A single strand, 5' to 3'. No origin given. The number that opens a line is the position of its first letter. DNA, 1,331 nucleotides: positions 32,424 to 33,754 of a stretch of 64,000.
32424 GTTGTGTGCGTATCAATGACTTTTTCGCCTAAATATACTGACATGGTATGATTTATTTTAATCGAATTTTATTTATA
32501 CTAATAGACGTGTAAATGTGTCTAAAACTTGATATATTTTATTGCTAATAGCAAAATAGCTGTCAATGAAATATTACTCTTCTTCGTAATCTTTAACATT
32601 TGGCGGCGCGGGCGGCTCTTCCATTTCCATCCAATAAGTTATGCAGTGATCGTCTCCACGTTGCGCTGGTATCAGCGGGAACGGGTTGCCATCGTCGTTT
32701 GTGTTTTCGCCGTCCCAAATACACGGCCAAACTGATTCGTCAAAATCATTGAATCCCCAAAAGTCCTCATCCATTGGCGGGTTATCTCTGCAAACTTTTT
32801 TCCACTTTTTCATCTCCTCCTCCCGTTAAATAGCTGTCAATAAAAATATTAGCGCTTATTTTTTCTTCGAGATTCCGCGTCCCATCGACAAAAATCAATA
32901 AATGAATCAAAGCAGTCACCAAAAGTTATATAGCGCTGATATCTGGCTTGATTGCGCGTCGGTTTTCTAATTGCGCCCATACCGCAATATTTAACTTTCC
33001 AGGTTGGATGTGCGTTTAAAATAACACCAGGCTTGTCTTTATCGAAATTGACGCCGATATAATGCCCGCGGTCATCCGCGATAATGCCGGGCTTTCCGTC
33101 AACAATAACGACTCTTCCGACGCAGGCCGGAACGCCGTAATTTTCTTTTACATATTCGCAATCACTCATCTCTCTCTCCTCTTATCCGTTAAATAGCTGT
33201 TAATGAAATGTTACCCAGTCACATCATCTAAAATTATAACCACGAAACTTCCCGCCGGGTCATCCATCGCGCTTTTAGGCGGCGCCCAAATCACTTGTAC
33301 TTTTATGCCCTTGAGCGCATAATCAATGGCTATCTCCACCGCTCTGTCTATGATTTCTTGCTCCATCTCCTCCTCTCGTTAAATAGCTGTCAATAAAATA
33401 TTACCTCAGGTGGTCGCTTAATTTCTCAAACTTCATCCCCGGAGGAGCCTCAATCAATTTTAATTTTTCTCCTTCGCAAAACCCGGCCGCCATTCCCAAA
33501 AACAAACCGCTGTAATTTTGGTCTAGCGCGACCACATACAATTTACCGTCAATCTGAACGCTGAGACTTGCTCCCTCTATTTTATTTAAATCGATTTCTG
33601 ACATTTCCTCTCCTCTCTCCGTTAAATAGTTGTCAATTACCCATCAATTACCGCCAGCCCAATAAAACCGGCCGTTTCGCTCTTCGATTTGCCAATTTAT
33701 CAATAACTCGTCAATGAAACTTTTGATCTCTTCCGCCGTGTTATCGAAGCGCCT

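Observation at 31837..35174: Array of small, G+C-richer gene cassettes each headed by a conserved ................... element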

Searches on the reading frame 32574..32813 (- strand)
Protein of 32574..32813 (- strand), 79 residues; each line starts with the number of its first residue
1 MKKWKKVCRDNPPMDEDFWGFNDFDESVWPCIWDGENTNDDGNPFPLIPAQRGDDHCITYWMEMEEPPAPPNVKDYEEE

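Call 9: search_protein_families(library=pfam, proteins=[window:32574-32813:-], max_evalue=0.1)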
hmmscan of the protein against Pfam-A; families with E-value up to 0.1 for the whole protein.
window:32574-32813:- (79 aa): 0 families

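Call 31: search_protein_families(library=phrogs, proteins=[window:32574-32813:-], max_evalue=0.01)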
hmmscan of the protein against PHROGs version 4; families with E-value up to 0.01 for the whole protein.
window:32574-32813:- (79 aa): 0 families

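Call 72: find_related_loci(query=window:32574-32813:-, collection=viral_contigs, flank=4000)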
Query window:32574-32813:- (79 aa) in viral_contigs; peptide patterns used: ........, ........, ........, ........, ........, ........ (x = any residue, [..] = any of these).
No stretch of DNA in the collection matches any of the patterns.

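Call 81: search_protein_representatives(protein=window:32574-32813:-)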
Query: 79 residues. Proteins with E-value up to 0.001 (for the whole library): 19; up to 1e-10: 5; up to 1e-30: 0. The best 19 are listed.
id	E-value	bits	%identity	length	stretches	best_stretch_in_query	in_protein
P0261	7.2e-30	119.4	67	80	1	1-79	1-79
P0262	1.0e-20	90.0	57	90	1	1-76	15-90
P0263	3.2e-18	82.0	54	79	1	2-73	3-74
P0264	3.3e-18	82.0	49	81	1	2-75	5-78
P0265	1.6e-17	79.8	51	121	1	1-73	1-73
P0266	6.9e-10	55.3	45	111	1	3-68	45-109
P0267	1.1e-09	54.7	46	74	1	2-75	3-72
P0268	1.5e-09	54.2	35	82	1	2-73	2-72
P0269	1.2e-07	48.0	35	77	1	1-72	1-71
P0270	3.3e-07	46.7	37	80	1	3-73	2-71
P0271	3.7e-07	46.5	39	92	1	2-76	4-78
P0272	4.5e-07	46.2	42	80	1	2-74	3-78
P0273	7.8e-07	45.5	39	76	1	1-70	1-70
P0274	4.3e-05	39.9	38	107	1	4-64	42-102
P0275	1.3e-04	38.3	34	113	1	3-70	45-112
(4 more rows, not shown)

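Call 82: find_encoding_contigs(protein=P0261, flank=5000, max_places=3)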
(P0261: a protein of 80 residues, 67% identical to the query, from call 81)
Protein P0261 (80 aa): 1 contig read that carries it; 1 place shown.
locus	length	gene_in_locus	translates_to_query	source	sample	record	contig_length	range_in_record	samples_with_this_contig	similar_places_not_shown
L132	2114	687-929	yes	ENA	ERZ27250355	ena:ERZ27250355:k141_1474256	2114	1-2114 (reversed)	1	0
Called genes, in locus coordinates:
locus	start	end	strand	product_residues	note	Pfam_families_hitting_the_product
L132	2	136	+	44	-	?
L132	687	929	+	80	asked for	-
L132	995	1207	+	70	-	-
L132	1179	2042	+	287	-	PF14297:Lin1244_N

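Call 93: find_related_loci(query=A5, collection=viral_contigs, flank=3000)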
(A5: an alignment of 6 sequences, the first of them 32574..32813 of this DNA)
Query A5 (79 aa) in viral_contigs; peptide patterns used: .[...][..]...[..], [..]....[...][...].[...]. (x = any residue, [..] = any of these).
104 stretches matched a pattern, but none encodes a relative of the query by tblastn (E <= 1e-3).

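Call 95: search_protein_families(library=padloc, proteins=[window:32574-32813:-], max_evalue=0.01)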
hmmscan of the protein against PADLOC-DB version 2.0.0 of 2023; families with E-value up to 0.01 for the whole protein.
window:32574-32813:- (79 aa): 0 families

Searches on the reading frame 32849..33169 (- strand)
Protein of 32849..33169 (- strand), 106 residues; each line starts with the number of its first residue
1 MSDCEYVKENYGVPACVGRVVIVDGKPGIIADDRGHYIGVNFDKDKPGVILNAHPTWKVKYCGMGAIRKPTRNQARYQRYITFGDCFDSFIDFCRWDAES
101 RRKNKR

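Call 9: search_protein_families(library=pfam, proteins=[window:32849-33169:-], max_evalue=0.1)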
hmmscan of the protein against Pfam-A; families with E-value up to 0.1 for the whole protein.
window:32849-33169:- (106 aa): 0 families

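Call 14: find_homologous_proteins(query=window:32849-33169:-)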
Query window:32849-33169:- (106 aa): 538 proteins with E <= 0.001 among 538 candidates; the best 120 are listed.
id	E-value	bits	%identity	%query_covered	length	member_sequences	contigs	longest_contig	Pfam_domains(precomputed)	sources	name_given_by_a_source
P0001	3.8e-70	251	100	100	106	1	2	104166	-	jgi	-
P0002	3.6e-50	187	78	93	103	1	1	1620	-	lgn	-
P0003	2.6e-47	177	71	95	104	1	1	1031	-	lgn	-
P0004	8.4e-47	176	71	94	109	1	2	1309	-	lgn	-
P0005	1.7e-46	175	69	95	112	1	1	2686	-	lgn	-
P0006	1.9e-46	175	73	92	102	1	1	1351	-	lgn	-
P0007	2.1e-46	174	71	97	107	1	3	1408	-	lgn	-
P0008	3.5e-46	174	70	97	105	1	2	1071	-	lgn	-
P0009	1.4e-45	172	70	92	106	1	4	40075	-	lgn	-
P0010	1.7e-45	172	69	97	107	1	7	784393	-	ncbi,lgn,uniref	ncbi:hypothetical protein AB4Z19_15385 [Pseudoduganella sp. RAF19]|uniref:hypothetical protein n=1 T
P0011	2.4e-45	171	71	94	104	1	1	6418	-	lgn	-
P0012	3.9e-45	170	67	97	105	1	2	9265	-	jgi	-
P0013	1.1e-44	169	69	97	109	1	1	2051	-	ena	-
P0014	1.6e-44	168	72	92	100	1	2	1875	-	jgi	jgi:hypothetical protein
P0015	3.0e-44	168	67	97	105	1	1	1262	-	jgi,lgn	-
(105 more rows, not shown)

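Call 15: find_encoding_contigs(protein=P0001, flank=10000, max_places=6)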
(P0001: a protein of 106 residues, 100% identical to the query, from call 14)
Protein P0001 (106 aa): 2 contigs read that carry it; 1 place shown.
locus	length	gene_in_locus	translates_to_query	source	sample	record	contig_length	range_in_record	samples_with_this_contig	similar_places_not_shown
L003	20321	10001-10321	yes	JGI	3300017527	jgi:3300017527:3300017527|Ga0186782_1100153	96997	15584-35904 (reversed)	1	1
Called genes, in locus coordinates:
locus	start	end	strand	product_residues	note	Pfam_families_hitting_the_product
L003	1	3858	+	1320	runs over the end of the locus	PF13884:Peptidase_S74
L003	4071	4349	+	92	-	-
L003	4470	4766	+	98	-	-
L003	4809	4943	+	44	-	-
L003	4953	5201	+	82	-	-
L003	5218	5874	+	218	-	-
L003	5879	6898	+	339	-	-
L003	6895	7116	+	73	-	-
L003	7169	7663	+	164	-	-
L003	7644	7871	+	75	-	-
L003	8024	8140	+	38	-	-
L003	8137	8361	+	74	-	-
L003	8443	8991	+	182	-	PF00145:DNA_methylase (weak)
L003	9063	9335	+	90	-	-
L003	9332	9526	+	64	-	-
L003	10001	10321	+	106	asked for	-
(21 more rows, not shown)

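Call 17: find_related_loci(query=A1, collection=viral_contigs, flank=4000)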
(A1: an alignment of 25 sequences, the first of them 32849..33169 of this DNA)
Query A1 (106 aa) in viral_contigs; peptide patterns used: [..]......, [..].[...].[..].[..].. (x = any residue, [..] = any of these).
91 stretches matched a pattern; 50 encode a relative of the query (tblastn E <= 1e-3); 50 distinct loci.
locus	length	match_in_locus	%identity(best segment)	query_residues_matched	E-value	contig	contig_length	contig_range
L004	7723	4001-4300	68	4-103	1e-45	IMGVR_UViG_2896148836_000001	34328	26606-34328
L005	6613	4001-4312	63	3-106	5e-45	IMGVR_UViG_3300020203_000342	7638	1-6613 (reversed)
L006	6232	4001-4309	67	4-106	2e-44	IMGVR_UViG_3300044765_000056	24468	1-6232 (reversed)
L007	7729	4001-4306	67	5-106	5e-44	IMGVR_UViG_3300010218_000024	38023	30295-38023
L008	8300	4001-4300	67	4-103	1e-43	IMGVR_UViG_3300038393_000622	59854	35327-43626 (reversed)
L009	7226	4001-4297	70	1-99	9e-44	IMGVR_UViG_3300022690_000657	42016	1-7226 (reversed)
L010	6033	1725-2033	64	4-106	8e-44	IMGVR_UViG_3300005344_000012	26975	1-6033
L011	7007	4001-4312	63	3-106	9e-44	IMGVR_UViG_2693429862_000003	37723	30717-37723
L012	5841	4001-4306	65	5-106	1e-43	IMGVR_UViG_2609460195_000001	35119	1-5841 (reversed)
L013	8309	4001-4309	60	1-103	6e-43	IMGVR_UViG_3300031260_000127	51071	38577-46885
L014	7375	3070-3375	65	5-106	2e-42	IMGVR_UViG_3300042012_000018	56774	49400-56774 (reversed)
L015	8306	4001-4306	66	1-102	8e-43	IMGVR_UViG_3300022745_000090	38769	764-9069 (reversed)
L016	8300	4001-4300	66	3-102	2e-42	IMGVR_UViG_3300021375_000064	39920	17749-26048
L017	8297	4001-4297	64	3-101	2e-41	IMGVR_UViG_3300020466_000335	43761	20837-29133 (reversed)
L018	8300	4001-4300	64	1-99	1e-40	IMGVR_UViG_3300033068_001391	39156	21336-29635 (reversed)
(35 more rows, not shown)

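Call 31: search_protein_families(library=phrogs, proteins=[window:32849-33169:-], max_evalue=0.01)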
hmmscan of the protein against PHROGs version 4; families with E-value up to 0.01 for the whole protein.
window:32849-33169:- (106 aa): 2 families
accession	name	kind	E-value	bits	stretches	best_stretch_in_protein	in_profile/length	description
phrog_16342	-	unknown function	2.8e-24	86.5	1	3-64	2-63/133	-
phrog_2730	-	unknown function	5.5e-18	66.5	1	3-99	4-102/157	-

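Call 51: find_encoding_contigs(protein=P0002, flank=3000, max_places=3)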
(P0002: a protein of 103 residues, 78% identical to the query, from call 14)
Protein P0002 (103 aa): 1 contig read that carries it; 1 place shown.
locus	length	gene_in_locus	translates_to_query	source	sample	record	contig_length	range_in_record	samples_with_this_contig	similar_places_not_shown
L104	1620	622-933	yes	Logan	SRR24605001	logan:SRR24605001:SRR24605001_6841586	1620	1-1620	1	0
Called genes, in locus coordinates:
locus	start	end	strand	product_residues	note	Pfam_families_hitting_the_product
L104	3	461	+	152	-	?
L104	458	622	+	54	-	-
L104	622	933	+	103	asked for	-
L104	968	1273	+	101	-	-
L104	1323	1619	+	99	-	?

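Call 52: find_encoding_contigs(protein=P0005, flank=3000, max_places=3)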
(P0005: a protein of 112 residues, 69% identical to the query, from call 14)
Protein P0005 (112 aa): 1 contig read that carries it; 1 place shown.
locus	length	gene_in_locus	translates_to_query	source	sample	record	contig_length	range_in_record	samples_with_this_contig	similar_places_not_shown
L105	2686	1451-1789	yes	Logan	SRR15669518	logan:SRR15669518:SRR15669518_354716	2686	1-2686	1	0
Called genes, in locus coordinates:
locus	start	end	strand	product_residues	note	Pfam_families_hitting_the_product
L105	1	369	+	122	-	?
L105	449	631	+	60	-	-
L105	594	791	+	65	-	PF07878:RHH_5 (weak)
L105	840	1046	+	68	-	-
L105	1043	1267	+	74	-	PF13384:HTH_23, PF13551:HTH_29 (weak), PF08281:Sigma70_r4_2 (weak), PF13518:HTH_28, PF12728:HTH_17, PF00376:MerR (faint)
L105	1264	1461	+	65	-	-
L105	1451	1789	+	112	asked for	-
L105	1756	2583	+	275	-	-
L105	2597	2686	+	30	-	?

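Call 68: search_solved_structures(query=A1, max_evalue=1)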
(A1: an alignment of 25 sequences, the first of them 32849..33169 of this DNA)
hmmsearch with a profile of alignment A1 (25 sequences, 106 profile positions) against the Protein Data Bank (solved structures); distinct sequences matched with E-value up to 1: 0.

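Call 78: predict_structure(alignment_id=A1)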
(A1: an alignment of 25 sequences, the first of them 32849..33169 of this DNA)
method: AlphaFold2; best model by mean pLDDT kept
length: 106 residues; sequences in the alignment: 25
mean_pLDDT: 91.1   pTM: 0.72
mean pLDDT of the five models: 91.1, 74.7, 73.2, 69.6, 59.7
residues with pLDDT >= 90: 70; 70-90: 32; 50-70: 4; < 50: 0
segments of 3 or more residues with pLDDT < 50: none
pLDDT, mean of each block of 10 residues (from residue 1): 89 97 98 96 92 97 91 88 90 89 65
secondary structure, 60 per line:
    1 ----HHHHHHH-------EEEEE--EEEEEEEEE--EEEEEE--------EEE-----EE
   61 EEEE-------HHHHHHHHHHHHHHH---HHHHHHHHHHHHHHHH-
elements in order: H5-11 E19-23 E26-34 E37-42 E51-53 E59-64 H72-86 H90-105

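Call 80: fold_search(model_id=the predicted structure, library=pdb)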
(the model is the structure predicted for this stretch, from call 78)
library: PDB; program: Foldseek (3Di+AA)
matches with E <= 10: 653; with E <= 0.001: 0
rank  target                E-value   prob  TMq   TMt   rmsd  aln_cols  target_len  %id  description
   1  7nky_Z                4.4e-02  0.94  0.36  0.26  31.2        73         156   16  RNA Polymerase II-Spt4/5-nucleosome-FACT structure (released 2021-07-07)
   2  7nkx_Z                5.3e-02  0.98  0.35  0.25   6.2        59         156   20  RNA polymerase II-Spt4/5-nucleosome-Chd1 structure (released 2021-08-25)
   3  8bsi_LU               8.7e-02  0.57  0.31  0.22  10.8        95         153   15  Giardia ribosome chimeric hybrid-like GDP+Pi bound state (B1) (released 2023-03-15)
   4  8br8_LU               8.7e-02  0.44  0.29  0.20  11.1        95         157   16  Giardia ribosome in POST-T state (A1) (released 2023-03-15)
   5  8bsj_LU               9.2e-02  0.57  0.31  0.22  10.9        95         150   15  Giardia Ribosome in PRE-T Classical State (C) (released 2023-03-22)
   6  7pik_A                1.1e-01  0.47  0.31  0.23  11.4       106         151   14  Cryo-EM structure of E. coli TnsB in complex with right end fragment of Tn7 transposon (released 2022-06-15)
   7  7ux1_A                1.3e-01  0.95  0.38  0.07   2.7        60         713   13  EcMscK in an Open Conformation (released 2022-11-23)
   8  9h4n_N2               1.3e-01  0.60  0.36  0.25  10.8       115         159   14  RPL13 (eL13)-mutant 80S ribosome from mouse (released 2025-11-05)
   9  6lss_c                1.3e-01  0.51  0.33  0.23  10.8       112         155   14  Cryo-EM structure of a pre-60S ribosomal subunit - state preA (released 2020-08-26)
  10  3j79_V                1.3e-01  0.23  0.25  0.18  11.1       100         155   18  Cryo-EM structure of the Plasmodium falciparum 80S ribosome bound to the anti-protozoan drug emetine, large subunit (released 2014-07-16)
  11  7qiw_V                1.3e-01  0.28  0.29  0.20  11.4       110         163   15  Specific features and methylation sites of a plant ribosome. 60S ribosomal subunit. (released 2022-07-13)
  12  8brm_LU               1.4e-01  0.47  0.31  0.22  10.9        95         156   15  Giardia ribosome in POST-T state, no E-site tRNA (A6) (released 2023-03-15)
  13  7pik_B                1.5e-01  0.54  0.35  0.09  11.1       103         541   14  Cryo-EM structure of E. coli TnsB in complex with right end fragment of Tn7 transposon (released 2022-06-15)
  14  8q7z_BT               1.6e-01  0.63  0.38  0.26  10.8       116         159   15  Structure of the G. gallus 80S non-rotated ribosome (released 2024-08-28)
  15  8fkp_LE               1.7e-01  0.33  0.25  0.25   9.7        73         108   19  Human nucleolar pre-60S ribosomal subunit (State A1) (released 2023-07-12)
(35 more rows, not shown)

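Call 95: search_protein_families(library=padloc, proteins=[window:32849-33169:-], max_evalue=0.01)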
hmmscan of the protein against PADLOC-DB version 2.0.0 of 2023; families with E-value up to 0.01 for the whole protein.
window:32849-33169:- (106 aa): 0 families

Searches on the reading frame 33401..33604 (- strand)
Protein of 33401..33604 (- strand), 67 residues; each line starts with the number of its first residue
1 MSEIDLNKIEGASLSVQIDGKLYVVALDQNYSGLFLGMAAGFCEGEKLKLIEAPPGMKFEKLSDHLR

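Call 9: search_protein_families(library=pfam, proteins=[window:33401-33604:-], max_evalue=0.1)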
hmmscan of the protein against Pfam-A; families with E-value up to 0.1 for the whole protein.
window:33401-33604:- (67 aa): 0 families

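Call 31: search_protein_families(library=phrogs, proteins=[window:33401-33604:-], max_evalue=0.01)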
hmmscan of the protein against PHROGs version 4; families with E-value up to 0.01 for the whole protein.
window:33401-33604:- (67 aa): 0 families

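Call 73: find_related_loci(query=window:33401-33604:-, collection=viral_contigs, flank=4000)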
Query window:33401-33604:- (67 aa) in viral_contigs; peptide patterns used: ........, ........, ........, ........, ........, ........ (x = any residue, [..] = any of these).
22 stretches matched a pattern, but none encodes a relative of the query by tblastn (E <= 1e-3).

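Call 95: search_protein_families(library=padloc, proteins=[window:33401-33604:-], max_evalue=0.01)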
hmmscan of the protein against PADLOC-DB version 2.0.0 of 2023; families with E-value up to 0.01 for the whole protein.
window:33401-33604:- (67 aa): 0 families
